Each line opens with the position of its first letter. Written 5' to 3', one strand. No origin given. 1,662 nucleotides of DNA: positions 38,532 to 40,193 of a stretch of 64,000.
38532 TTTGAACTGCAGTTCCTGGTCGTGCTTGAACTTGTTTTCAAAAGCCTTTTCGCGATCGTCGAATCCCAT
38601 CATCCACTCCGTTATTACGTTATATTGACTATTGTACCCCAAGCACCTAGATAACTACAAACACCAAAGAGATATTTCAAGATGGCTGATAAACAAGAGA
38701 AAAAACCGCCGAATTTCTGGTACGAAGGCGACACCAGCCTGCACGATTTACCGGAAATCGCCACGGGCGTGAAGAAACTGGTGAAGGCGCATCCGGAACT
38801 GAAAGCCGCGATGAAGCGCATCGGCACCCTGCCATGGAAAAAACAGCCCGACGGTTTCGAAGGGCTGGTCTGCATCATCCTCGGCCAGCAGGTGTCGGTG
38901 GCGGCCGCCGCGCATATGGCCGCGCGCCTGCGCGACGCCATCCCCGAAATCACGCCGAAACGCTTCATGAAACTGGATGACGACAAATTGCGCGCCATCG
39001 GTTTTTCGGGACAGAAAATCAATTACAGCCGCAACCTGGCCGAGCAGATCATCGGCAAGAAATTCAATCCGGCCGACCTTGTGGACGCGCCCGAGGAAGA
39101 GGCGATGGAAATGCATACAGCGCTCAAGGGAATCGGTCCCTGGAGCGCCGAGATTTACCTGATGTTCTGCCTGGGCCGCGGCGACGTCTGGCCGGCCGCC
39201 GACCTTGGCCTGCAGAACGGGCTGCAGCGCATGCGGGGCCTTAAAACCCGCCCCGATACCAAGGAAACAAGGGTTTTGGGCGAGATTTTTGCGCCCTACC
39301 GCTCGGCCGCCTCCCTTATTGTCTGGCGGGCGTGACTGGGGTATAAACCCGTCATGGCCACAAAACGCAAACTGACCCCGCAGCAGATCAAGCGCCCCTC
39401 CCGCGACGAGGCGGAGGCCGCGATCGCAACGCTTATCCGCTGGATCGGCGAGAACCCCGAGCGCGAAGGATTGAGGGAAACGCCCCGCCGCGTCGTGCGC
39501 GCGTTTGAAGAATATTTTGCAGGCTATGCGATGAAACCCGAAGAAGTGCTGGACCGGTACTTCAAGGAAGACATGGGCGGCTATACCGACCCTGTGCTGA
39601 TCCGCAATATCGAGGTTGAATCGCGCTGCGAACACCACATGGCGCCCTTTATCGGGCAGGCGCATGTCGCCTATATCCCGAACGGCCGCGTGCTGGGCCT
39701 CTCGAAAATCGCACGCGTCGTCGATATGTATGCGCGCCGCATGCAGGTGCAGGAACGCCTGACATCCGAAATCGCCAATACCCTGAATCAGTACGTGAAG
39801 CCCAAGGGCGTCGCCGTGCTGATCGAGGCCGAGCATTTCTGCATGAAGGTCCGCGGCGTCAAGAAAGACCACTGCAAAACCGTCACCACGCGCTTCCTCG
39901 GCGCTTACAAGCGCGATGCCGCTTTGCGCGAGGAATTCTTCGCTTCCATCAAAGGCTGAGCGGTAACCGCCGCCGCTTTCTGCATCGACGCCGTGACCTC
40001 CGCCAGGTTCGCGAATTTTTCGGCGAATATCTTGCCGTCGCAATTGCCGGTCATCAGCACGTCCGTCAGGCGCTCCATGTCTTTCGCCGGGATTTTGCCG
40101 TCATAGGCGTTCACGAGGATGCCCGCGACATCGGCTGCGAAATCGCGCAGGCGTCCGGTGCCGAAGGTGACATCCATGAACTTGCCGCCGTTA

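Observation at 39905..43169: Tandem GCL-fold ligase paralogs, each behind a hidden homologous 20-codon leaderless mini-ORF (His/Trp-rich vs Tyr/Phe-rich)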

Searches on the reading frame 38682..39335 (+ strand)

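Call 83: search_protein_families(library=pfam, proteins=[window:38682-39335:+], max_evalue=0.01)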
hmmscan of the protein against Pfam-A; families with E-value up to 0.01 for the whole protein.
window:38682-39335:+ (217 aa): 1 family
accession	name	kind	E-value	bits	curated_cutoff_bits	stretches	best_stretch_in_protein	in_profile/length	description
PF00730.31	HhH-GPD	-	4.9e-17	62.7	26.2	1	63-198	1-100/108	HhH-GPD superfamily base excision DNA repair protein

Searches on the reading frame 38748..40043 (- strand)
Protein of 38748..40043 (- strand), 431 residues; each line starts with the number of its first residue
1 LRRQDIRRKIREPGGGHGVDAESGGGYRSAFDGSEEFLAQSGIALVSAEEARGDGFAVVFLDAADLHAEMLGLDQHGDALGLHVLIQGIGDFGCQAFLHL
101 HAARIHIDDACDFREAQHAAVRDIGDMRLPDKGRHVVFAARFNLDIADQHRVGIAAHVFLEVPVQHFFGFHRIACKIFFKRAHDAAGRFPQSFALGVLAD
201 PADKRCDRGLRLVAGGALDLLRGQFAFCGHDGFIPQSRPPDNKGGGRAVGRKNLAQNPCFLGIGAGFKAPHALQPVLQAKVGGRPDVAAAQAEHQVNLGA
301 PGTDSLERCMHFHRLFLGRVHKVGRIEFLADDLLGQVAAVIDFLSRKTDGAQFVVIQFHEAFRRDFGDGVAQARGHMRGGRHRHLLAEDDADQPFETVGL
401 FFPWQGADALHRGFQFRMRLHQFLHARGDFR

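Call 3: search_protein_families(library=pfam, proteins=[window:38748-40043:-], max_evalue=0.01)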
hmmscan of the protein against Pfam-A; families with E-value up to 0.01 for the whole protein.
window:38748-40043:- (431 aa): 0 families

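Call 4: search_protein_families(library=ncbifam, proteins=[window:38748-40043:-], max_evalue=0.01)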
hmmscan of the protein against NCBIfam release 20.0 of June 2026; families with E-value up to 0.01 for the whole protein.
window:38748-40043:- (431 aa): 0 families

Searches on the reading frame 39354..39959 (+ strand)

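Call 3: search_protein_families(library=pfam, proteins=[window:39354-39959:+], max_evalue=0.01)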
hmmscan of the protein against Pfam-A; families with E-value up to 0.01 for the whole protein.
window:39354-39959:+ (201 aa): 2 families
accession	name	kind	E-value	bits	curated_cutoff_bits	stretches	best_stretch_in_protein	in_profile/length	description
PF01227.27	GTP_cyclohydroI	-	7.9e-74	247.4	27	1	21-199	2-178/179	GTP cyclohydrolase I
PF14489.11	QueF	-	0.00053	20.6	27.3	1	101-155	4-58/81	QueF-like protein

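Call 4: search_protein_families(library=ncbifam, proteins=[window:39354-39959:+], max_evalue=0.01)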
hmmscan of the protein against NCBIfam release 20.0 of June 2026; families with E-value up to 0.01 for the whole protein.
window:39354-39959:+ (201 aa): 5 families
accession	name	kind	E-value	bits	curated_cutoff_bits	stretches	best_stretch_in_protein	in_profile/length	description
NF006825.1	PRK09347.1-2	subfamily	4.5e-76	254.3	174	1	21-199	2-178/179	GTP cyclohydrolase I FolE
NF006826.0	PRK09347.1-3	subfamily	8.7e-73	243.8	162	1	17-200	6-187/189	GTP cyclohydrolase I FolE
TIGR00063.1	folE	equivalog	1.2e-61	207.4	181.6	1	22-200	3-179/180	GTP cyclohydrolase I FolE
NF006824.0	PRK09347.1-1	equivalog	2.2e-45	154.8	202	1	19-200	37-217/219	GTP cyclohydrolase I FolE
TIGR03139.1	QueF-II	equivalog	0.00026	20.8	86.9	1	81-156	20-95/115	preQ(1) synthase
